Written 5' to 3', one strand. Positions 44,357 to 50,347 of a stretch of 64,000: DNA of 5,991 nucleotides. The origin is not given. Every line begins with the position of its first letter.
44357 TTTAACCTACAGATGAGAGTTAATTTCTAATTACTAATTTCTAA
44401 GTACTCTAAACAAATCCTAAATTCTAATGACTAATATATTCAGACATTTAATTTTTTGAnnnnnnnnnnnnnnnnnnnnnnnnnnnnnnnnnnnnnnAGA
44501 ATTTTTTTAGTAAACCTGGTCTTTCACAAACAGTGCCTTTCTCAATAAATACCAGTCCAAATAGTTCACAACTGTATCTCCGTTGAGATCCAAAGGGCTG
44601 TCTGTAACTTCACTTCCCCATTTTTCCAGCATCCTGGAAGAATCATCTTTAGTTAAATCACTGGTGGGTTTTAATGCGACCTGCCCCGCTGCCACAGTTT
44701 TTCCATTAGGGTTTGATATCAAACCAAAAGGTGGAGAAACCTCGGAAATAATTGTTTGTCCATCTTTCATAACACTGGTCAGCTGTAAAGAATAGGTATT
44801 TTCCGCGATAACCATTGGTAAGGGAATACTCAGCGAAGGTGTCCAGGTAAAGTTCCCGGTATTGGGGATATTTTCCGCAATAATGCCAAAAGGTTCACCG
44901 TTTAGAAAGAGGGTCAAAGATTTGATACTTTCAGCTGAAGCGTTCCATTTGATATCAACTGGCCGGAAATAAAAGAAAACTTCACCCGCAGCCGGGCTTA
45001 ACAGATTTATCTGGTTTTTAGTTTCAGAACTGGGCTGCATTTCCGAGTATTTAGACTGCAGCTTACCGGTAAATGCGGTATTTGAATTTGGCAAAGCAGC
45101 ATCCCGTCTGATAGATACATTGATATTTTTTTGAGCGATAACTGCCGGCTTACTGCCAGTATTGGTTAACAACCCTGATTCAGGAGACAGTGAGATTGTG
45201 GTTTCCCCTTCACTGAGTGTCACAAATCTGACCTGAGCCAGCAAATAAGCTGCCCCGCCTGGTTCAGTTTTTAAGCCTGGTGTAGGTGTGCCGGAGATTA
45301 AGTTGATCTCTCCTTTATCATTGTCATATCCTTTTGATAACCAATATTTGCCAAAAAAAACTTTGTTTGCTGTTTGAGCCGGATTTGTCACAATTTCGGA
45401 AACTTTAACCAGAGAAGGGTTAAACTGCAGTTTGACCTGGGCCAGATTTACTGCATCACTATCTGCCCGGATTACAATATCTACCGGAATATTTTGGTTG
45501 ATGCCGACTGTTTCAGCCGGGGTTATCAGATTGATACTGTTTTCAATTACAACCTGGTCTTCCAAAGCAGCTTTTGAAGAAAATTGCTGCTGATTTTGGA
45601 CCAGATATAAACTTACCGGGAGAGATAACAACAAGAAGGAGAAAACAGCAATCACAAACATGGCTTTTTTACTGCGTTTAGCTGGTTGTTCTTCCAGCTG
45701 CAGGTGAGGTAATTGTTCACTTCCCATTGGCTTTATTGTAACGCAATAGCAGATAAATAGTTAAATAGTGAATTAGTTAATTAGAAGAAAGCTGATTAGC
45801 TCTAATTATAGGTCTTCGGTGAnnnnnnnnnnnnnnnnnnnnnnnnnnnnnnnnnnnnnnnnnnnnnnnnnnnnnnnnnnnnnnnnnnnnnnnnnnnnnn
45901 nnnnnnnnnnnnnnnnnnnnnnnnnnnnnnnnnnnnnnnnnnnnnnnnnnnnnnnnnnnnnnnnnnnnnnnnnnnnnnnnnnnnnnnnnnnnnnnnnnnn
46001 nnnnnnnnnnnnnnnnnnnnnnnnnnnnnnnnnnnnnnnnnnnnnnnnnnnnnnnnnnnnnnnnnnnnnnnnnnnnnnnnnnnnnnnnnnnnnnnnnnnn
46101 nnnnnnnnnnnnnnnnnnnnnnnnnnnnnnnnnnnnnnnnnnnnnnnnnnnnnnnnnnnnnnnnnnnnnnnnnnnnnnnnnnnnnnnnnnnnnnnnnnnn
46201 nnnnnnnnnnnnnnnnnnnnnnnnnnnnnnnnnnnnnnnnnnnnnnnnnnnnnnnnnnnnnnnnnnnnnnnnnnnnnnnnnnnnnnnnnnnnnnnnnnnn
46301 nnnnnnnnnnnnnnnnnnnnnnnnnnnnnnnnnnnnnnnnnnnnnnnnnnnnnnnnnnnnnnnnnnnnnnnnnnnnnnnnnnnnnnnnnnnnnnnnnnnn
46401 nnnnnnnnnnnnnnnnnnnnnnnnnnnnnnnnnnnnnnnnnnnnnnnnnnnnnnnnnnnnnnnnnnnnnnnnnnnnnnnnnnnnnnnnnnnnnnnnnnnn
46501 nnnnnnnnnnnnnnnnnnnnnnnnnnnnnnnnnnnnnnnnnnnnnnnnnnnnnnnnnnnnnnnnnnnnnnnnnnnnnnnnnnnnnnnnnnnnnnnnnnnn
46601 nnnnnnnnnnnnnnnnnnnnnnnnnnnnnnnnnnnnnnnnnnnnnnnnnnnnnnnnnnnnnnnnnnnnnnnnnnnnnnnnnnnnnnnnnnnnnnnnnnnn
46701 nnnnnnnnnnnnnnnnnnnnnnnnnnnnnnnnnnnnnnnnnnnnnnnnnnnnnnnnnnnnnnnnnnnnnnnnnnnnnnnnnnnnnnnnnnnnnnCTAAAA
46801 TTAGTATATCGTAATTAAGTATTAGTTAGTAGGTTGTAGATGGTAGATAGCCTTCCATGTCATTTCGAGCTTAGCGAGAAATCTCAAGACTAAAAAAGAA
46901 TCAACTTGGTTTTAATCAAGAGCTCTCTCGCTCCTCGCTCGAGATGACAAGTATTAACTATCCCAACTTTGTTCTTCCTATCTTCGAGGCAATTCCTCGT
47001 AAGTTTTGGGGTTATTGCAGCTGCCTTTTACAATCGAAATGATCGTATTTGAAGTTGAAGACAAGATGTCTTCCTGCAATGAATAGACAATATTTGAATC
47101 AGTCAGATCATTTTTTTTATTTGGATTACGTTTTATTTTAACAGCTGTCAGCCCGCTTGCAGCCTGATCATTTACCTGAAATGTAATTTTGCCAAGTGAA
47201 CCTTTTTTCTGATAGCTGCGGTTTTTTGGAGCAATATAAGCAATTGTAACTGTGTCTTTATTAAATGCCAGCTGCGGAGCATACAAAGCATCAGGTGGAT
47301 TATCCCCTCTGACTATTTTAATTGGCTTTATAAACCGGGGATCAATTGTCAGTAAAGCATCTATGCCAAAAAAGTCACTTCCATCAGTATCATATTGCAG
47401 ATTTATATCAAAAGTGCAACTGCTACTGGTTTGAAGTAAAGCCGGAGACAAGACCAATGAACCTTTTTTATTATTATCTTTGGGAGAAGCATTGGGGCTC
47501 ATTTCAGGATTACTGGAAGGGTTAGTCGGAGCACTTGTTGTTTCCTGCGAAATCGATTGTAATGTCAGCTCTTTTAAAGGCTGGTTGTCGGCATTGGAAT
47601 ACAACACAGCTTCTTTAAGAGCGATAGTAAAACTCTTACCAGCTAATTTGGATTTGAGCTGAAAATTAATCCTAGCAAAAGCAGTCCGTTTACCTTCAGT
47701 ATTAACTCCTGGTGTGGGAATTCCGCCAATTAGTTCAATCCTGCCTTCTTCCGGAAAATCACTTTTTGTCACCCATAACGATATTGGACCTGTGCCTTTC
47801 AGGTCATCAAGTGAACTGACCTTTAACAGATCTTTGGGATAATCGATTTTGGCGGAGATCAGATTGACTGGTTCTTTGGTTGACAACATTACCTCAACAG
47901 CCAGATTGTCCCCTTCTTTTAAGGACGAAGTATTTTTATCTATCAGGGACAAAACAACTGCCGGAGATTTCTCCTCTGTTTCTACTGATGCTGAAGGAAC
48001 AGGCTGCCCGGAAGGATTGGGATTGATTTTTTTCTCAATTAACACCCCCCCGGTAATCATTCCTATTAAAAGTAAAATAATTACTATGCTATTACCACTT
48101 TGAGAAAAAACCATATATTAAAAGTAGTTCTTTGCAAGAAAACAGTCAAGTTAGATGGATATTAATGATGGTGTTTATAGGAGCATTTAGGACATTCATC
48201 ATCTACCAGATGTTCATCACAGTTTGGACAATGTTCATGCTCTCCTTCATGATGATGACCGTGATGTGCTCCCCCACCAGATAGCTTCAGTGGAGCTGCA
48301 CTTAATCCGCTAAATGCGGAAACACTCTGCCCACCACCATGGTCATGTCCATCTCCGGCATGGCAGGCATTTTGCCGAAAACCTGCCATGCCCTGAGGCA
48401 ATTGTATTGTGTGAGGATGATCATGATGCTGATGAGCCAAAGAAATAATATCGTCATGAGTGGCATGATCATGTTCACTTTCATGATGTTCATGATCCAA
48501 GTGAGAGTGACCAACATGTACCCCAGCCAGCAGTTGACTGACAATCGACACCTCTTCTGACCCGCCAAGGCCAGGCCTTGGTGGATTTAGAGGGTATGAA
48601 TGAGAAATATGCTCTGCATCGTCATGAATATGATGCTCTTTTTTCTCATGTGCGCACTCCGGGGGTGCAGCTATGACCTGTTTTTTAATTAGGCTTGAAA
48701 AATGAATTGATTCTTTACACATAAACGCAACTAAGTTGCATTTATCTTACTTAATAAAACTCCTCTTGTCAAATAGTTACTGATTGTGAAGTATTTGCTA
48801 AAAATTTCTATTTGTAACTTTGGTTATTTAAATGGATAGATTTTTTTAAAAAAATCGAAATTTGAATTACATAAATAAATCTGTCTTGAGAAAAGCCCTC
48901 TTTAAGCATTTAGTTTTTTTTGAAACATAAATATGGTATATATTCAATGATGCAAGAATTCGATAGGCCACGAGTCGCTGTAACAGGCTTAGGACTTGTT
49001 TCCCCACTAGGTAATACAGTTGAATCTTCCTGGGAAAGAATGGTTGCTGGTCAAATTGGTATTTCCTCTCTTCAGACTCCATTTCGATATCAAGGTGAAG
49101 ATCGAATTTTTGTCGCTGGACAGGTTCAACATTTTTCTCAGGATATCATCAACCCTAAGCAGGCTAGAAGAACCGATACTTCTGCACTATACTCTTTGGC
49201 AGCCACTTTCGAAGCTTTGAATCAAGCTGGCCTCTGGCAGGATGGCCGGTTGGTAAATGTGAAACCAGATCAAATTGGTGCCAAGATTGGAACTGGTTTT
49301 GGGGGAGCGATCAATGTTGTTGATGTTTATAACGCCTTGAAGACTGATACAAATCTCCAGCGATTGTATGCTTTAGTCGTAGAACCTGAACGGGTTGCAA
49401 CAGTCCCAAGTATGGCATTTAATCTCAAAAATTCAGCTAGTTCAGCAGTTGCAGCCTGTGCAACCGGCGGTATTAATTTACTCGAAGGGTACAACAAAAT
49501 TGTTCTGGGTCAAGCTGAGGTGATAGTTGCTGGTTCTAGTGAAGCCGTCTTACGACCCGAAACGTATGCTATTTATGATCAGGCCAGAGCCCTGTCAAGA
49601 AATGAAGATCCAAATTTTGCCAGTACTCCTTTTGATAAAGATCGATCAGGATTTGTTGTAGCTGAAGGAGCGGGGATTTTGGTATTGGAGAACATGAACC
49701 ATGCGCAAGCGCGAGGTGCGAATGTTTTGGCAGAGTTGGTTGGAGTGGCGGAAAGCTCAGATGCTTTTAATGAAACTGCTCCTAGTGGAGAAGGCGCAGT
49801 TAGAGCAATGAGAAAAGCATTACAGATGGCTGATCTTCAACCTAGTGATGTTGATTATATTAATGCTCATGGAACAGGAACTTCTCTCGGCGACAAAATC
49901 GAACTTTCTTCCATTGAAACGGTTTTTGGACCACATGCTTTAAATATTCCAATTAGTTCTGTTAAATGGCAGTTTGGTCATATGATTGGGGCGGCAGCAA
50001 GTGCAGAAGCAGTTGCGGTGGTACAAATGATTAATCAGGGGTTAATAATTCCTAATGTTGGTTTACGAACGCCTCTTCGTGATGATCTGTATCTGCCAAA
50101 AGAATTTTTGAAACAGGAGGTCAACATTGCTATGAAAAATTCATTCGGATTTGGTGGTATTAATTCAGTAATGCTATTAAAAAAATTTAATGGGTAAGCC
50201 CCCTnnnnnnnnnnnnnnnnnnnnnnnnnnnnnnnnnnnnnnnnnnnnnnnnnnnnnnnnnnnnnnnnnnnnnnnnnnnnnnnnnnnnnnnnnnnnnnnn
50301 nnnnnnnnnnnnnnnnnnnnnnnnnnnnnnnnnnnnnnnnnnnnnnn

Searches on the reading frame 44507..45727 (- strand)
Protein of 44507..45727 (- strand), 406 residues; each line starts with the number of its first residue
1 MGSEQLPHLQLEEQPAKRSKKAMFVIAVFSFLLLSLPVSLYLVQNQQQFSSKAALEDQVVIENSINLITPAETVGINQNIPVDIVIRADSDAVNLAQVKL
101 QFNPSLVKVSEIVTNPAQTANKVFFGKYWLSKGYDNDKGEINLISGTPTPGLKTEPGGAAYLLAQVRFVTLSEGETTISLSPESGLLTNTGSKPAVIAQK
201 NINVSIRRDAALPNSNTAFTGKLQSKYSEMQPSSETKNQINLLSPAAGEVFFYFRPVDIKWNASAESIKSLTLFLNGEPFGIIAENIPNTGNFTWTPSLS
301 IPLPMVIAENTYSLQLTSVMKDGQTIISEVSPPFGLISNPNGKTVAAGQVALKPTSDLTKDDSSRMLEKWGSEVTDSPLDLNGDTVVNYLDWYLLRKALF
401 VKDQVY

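Call 53: search_protein_families(library=pfam, proteins=[window:44507-45727:-], max_evalue=0.00001)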
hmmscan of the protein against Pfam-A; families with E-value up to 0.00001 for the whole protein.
window:44507-45727:- (406 aa): 2 families
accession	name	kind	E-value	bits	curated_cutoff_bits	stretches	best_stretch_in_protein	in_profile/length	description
PF17957.7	Big_7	-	8.8e-07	29.9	24.1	0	240-304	3-59/70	Bacterial Ig domain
PF10342.15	Kre9_KNH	-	1.4e-06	29.4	24.6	1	244-335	1-93/94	Kre9/KNH-like N-terminal Ig-like domain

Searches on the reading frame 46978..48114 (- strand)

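Call 53: search_protein_families(library=pfam, proteins=[window:46978-48114:-], max_evalue=0.00001)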
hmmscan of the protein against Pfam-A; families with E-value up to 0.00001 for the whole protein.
window:46978-48114:- (378 aa): 1 family
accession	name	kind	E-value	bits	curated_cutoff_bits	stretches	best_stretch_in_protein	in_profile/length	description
PF00963.24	Cohesin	-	4.7e-11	43.5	24.1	1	238-332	19-119/139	Cohesin domain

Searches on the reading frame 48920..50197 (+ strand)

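Call 53: search_protein_families(library=pfam, proteins=[window:48920-50197:+], max_evalue=0.00001)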
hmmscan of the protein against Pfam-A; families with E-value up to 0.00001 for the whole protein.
window:48920-50197:+ (425 aa): 2 families
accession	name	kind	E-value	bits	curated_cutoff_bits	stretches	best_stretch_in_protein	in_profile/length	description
PF00109.32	ketoacyl-synt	-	3.4e-34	119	20.8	1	18-261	3-251/252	Beta-ketoacyl synthase, N-terminal domain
PF02801.28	Ketoacyl-synt_C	-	1.9e-33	115.4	20.8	1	270-382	1-118/119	Beta-ketoacyl synthase, C-terminal domain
